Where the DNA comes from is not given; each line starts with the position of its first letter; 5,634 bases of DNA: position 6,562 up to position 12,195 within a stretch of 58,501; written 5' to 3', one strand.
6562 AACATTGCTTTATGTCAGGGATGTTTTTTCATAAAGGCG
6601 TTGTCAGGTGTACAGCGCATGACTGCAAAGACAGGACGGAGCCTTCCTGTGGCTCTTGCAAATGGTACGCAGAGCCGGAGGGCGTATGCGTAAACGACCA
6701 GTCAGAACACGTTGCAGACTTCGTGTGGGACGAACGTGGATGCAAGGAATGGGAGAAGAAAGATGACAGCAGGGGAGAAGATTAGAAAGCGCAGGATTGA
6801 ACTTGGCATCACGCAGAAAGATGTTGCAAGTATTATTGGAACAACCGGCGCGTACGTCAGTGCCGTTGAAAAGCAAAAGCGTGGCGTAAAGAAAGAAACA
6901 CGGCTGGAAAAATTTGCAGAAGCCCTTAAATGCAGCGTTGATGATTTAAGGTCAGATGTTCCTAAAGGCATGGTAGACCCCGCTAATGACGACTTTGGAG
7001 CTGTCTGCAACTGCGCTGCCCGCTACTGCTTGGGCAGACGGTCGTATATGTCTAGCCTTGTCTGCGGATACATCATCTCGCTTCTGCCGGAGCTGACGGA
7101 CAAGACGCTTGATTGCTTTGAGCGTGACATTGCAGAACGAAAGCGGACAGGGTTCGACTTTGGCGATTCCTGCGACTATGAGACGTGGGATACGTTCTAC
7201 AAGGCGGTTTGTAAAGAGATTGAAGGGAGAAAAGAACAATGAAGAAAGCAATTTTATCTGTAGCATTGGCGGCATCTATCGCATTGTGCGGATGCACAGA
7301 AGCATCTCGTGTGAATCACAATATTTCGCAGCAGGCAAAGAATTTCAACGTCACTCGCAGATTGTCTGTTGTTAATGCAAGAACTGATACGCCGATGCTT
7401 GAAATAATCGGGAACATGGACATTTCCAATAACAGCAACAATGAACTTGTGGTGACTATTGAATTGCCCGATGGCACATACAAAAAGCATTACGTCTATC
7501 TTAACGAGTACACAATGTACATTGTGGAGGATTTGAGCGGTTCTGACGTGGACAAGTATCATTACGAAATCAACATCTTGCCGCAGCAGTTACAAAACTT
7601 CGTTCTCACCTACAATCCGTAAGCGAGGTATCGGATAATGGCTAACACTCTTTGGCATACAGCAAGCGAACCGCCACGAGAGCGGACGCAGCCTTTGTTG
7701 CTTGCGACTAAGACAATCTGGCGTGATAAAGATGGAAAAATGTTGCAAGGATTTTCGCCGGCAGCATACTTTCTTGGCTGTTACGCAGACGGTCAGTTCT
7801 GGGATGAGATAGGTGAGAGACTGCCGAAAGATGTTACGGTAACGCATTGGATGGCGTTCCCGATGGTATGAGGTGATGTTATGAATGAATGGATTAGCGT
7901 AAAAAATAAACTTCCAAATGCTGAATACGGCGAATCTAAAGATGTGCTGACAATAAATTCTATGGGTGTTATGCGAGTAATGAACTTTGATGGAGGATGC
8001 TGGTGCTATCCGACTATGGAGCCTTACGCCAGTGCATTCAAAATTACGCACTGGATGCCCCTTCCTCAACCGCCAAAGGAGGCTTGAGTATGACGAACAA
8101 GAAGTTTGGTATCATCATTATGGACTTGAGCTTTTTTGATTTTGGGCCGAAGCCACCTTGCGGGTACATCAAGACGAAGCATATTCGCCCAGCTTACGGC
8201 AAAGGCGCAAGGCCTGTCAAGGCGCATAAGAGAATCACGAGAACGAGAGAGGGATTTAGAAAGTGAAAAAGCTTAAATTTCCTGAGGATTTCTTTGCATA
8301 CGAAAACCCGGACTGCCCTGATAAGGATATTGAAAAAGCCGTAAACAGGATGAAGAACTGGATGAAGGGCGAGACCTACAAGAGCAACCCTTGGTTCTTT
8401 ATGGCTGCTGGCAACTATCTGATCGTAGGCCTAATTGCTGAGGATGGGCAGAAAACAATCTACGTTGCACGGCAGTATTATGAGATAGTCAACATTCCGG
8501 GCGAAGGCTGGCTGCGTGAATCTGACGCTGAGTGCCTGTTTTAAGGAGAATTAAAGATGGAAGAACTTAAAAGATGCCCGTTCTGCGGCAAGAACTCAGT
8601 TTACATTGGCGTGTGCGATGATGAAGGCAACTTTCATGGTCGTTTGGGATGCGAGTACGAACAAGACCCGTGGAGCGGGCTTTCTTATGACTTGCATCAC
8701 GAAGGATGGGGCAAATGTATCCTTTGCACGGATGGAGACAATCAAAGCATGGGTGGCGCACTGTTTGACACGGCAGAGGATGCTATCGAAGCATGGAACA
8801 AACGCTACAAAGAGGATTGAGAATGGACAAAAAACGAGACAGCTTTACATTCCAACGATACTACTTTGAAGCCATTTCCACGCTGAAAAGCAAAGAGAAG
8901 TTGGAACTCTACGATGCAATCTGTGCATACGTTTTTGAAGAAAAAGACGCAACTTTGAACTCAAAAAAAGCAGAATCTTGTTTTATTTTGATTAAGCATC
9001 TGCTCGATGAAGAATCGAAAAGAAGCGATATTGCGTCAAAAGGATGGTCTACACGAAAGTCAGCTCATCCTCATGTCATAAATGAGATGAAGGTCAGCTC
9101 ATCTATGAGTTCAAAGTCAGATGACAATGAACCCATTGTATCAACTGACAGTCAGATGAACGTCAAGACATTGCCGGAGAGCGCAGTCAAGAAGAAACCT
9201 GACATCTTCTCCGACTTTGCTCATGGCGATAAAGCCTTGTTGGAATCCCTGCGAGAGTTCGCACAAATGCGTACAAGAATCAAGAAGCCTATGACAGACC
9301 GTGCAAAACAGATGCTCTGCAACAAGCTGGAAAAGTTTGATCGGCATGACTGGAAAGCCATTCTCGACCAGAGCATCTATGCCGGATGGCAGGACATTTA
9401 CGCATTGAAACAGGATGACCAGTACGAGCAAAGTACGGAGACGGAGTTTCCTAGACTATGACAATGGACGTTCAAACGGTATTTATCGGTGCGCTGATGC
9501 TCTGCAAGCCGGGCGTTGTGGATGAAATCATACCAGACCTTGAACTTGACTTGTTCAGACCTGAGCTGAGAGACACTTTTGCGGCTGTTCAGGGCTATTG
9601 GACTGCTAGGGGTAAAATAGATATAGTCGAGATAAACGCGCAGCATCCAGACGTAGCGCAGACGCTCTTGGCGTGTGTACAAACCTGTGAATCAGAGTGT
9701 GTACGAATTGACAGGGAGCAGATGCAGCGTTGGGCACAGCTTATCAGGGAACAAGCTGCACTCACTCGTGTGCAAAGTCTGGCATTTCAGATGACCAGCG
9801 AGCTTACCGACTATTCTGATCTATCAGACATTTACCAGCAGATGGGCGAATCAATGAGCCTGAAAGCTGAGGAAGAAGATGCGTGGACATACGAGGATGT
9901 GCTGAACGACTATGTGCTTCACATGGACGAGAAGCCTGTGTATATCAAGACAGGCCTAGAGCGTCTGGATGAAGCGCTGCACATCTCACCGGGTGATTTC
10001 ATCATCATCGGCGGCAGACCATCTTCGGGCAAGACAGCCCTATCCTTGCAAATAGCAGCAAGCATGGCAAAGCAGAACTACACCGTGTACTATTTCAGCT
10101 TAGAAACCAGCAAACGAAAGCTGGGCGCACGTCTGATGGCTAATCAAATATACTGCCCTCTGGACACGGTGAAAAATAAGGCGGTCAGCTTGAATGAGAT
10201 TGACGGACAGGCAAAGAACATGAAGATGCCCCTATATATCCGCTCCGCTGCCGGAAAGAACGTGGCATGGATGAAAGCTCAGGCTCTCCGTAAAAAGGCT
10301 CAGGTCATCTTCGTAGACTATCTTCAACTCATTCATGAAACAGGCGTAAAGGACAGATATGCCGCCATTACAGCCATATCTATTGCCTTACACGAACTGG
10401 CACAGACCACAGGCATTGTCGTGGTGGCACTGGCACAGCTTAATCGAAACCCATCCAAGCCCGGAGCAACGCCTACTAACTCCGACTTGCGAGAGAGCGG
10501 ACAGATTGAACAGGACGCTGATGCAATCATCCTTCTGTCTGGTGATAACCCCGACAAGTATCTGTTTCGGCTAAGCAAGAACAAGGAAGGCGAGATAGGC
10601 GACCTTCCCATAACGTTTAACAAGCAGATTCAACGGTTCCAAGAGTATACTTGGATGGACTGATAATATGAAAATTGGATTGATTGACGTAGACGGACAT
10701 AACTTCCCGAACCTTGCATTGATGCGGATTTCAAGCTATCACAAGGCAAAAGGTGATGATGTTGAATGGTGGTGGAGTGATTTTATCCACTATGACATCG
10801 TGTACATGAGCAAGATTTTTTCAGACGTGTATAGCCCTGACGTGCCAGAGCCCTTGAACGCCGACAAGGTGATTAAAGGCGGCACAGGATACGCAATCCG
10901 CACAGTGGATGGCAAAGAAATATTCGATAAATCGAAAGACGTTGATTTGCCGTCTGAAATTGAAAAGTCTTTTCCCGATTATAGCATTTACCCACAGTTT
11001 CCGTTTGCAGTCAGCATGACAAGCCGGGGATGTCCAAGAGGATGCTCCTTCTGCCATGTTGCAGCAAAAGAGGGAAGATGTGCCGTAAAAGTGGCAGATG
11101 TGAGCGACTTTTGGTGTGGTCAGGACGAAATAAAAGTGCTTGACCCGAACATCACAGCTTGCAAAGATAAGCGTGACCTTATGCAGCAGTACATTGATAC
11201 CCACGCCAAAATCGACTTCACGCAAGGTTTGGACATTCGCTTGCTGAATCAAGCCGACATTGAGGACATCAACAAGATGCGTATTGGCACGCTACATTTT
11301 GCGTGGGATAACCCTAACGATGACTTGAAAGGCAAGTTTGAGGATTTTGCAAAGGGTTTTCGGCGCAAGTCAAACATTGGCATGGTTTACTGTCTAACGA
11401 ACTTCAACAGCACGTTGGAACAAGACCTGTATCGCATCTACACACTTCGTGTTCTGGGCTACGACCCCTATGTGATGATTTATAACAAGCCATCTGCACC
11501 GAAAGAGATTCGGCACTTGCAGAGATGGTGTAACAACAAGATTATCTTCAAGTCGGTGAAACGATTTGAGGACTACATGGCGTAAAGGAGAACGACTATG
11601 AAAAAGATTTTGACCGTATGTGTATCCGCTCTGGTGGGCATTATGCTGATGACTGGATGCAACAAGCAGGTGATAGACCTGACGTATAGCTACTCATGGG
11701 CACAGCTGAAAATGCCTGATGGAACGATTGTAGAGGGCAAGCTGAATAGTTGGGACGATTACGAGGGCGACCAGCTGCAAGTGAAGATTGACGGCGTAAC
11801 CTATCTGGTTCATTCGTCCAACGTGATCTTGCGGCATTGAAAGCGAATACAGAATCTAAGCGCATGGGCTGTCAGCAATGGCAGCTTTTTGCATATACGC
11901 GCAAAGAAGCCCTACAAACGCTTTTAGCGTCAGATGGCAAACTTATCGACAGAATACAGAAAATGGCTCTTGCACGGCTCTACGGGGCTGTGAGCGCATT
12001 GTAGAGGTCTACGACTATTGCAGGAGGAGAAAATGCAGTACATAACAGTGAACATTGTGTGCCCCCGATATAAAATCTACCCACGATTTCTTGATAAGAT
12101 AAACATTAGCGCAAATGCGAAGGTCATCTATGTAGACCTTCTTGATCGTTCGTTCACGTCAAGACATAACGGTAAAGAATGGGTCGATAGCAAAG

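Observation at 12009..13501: Second, unrelated iteron origin next to a RepA_N-type initiator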

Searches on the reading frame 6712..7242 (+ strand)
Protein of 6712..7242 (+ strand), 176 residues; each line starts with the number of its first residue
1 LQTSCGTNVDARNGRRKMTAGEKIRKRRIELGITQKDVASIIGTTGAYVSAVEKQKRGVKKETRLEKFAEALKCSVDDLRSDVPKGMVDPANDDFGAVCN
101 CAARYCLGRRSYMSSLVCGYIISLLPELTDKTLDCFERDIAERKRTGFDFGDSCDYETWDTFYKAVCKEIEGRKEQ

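Call 7: search_protein_families(library=pfam, proteins=[window:6712-7242:+], max_evalue=0.01)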
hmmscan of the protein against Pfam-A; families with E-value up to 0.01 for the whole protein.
window:6712-7242:+ (176 aa): 5 families
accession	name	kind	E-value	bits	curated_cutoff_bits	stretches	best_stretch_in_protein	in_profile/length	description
PF01381.28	HTH_3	-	2.5e-09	37.5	23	1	24-79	1-55/55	Helix-turn-helix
PF13560.12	HTH_31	-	3.9e-07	30.7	27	1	21-80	3-62/64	Helix-turn-helix domain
PF13443.12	HTH_26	-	4.7e-06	27.2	22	1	23-84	1-62/63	Cro/C1-type HTH DNA-binding domain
PF12844.13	HTH_19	-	6.6e-06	26.4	30.2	1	21-75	1-54/64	Helix-turn-helix domain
PF00157.23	Pou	-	0.00028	21.2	27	1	22-44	11-33/72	Pou domain - N-terminal to homeobox domain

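Call 8: search_protein_families(library=phrogs, proteins=[window:6712-7242:+], max_evalue=0.01)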
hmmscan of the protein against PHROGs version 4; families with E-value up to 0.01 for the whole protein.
window:6712-7242:+ (176 aa): 13 families
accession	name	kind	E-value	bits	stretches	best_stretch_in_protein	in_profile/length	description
phrog_11947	-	unknown function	3.8e-14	53.6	1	90-171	8-89/100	-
phrog_8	-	transcription regulation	2.8e-11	44.5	1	18-90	75-226/346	transcriptional regulator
phrog_7241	-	transcription regulation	4.5e-11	43.9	1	20-79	62-120/122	transcriptional regulator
phrog_4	-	transcription regulation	9.2e-10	39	1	16-82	133-194/400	transcriptional repressor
phrog_3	-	transcription regulation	2.4e-09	38.5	1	15-85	84-153/430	transcriptional repressor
phrog_5823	-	transcription regulation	1e-07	32.5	1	17-84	4-71/404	transcriptional regulator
phrog_1373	-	transcription regulation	1.2e-07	32.9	1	18-76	62-119/166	transcriptional regulator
phrog_2328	-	transcription regulation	3.2e-05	24.7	1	18-92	14-87/128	transcriptional repressor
phrog_2439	-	transcription regulation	6.9e-05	22.9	1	17-77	5-64/367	transcriptional regulator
phrog_7950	-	transcription regulation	0.00011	23.2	1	18-56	6-44/68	transcriptional repressor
phrog_1468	-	transcription regulation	0.00047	20.7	1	19-61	7-49/67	transcriptional repressor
phrog_6831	-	transcription regulation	0.0043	18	1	29-66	15-49/68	transcriptional regulator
phrog_2967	-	transcription regulation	0.0046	17.5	1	16-79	7-69/225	transcriptional regulator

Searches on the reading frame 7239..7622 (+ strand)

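Call 7: search_protein_families(library=pfam, proteins=[window:7239-7622:+], max_evalue=0.01)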
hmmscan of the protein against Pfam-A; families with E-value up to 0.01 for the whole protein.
window:7239-7622:+ (127 aa): 1 family
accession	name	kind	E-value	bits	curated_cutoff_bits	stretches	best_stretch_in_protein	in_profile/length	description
PF25682.1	Phage_VG64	-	6.8e-41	139.4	27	1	1-118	1-120/127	Mycobacterium phage VG64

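Call 8: search_protein_families(library=phrogs, proteins=[window:7239-7622:+], max_evalue=0.01)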
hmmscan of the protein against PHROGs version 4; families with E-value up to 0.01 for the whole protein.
window:7239-7622:+ (127 aa): 1 family
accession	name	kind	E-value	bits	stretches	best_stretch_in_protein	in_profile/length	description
phrog_478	-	integration and excision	8.5e-32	110.9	1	1-118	1-122/129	site-specific recombination directionality factor RDF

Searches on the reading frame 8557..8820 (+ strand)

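Call 7: search_protein_families(library=pfam, proteins=[window:8557-8820:+], max_evalue=0.01)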
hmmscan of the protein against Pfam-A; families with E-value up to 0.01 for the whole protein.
window:8557-8820:+ (87 aa): 1 family
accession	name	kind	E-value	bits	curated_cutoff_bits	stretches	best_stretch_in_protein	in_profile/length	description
PF14354.12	Lar_restr_allev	-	5.1e-06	27.1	28.6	1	2-83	1-57/58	Restriction alleviation protein Lar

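Call 8: search_protein_families(library=phrogs, proteins=[window:8557-8820:+], max_evalue=0.01)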
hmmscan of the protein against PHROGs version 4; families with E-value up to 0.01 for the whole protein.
window:8557-8820:+ (87 aa): 1 family
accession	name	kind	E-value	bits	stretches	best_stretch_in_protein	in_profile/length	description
phrog_599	-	moron, auxiliary metabolic gene and host takeover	2.1e-07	32.4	1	2-86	72-129/262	Lar-like restriction alleviation protein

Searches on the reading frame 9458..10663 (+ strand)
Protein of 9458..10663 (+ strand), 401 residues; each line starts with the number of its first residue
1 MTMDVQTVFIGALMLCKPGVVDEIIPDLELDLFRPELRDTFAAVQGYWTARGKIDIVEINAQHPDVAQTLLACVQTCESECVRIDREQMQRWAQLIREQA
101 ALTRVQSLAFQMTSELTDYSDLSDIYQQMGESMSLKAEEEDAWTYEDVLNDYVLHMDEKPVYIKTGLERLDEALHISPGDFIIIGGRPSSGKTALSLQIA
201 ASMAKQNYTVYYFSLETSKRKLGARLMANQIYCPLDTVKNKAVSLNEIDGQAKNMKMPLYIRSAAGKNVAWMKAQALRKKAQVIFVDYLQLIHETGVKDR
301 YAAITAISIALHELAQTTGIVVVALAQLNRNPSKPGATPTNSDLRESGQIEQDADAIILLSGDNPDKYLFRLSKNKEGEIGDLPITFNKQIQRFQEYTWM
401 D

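Call 7: search_protein_families(library=pfam, proteins=[window:9458-10663:+], max_evalue=0.01)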
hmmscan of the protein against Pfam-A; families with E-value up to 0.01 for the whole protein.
window:9458-10663:+ (401 aa): 9 families
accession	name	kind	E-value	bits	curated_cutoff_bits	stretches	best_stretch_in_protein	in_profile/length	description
PF03796.21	DnaB_C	-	8.4e-52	176.5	27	1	163-396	2-255/255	DnaB-like helicase C terminal domain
PF13481.12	AAA_25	-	1.2e-10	41.8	27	1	175-329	29-191/195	AAA domain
PF01637.24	ATPase_2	-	8.1e-06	26.2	33.2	1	166-298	7-126/225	ATPase domain predominantly from Archaea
PF06745.19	ATPase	-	5e-05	23.2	26.6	1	163-295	1-135/231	KaiC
PF08433.16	KTI12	-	0.00027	21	22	1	182-219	4-41/271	Chromatin associated protein KTI12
PF20720.3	nSTAND3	-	0.00041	20.5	27.2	1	181-214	19-52/155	Novel STAND NTPase 3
PF24883.2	NPHP3_N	-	0.00058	20.5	24.8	0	180-219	23-62/164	Nephrocystin 3, N-terminal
PF00154.27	RecA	-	0.0054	16.7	27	0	163-216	33-89/262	recA bacterial DNA recombination protein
PF02702.23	KdpD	-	0.0072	16.2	26.1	0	182-252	7-77/210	Osmosensitive K+ channel His kinase sensor domain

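Call 8: search_protein_families(library=phrogs, proteins=[window:9458-10663:+], max_evalue=0.01)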
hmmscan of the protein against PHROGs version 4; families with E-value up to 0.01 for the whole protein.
window:9458-10663:+ (401 aa): 11 families
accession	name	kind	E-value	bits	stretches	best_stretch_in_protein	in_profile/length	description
phrog_19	-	DNA, RNA and nucleotide metabolism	1e-75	256.8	1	1-398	159-582/621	DnaB-like replicative helicase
phrog_243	-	DNA, RNA and nucleotide metabolism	7.1e-33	114.7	1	157-396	16-267/273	DnaB-like replicative helicase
phrog_239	-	DNA, RNA and nucleotide metabolism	2.3e-29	103.9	1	150-397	335-599/801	DNA primase/helicase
phrog_11530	-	unknown function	2.2e-20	74.3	1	278-363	30-116/184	-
phrog_5482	-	unknown function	4.2e-08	33.3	1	147-360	16-246/341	-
phrog_23150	-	unknown function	2.3e-06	28.3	1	3-201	9-216/217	-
phrog_6891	-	other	0.00022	21.9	1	181-292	44-133/310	ATPase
phrog_97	-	other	0.00032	21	1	161-216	48-112/506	UvsX-like recombinase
phrog_26214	-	unknown function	0.00033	20.4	1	166-224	40-99/420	-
phrog_8337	-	DNA, RNA and nucleotide metabolism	0.0066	16.9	0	159-231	46-122/273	DNA repair protein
phrog_18375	-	DNA, RNA and nucleotide metabolism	0.008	15.5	0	118-229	305-426/644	DNA primase/helicase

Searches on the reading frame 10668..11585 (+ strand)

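Call 7: search_protein_families(library=pfam, proteins=[window:10668-11585:+], max_evalue=0.01)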
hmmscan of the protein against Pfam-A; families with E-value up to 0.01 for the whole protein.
window:10668-11585:+ (305 aa): 0 families

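Call 8: search_protein_families(library=phrogs, proteins=[window:10668-11585:+], max_evalue=0.01)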
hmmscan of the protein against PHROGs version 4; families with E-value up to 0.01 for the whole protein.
window:10668-11585:+ (305 aa): 1 family
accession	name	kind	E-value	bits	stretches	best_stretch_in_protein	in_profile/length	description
phrog_9298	-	other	7.9e-97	325.2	1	1-303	1-294/305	radical SAM domain protein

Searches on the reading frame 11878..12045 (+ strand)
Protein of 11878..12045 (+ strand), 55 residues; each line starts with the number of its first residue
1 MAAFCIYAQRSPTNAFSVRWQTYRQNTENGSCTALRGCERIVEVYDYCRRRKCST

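Call 7: search_protein_families(library=pfam, proteins=[window:11878-12045:+], max_evalue=0.01)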
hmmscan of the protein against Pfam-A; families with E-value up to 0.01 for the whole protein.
window:11878-12045:+ (55 aa): 0 families

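Call 8: search_protein_families(library=phrogs, proteins=[window:11878-12045:+], max_evalue=0.01)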
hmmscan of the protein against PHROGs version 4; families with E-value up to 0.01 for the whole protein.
window:11878-12045:+ (55 aa): 0 families
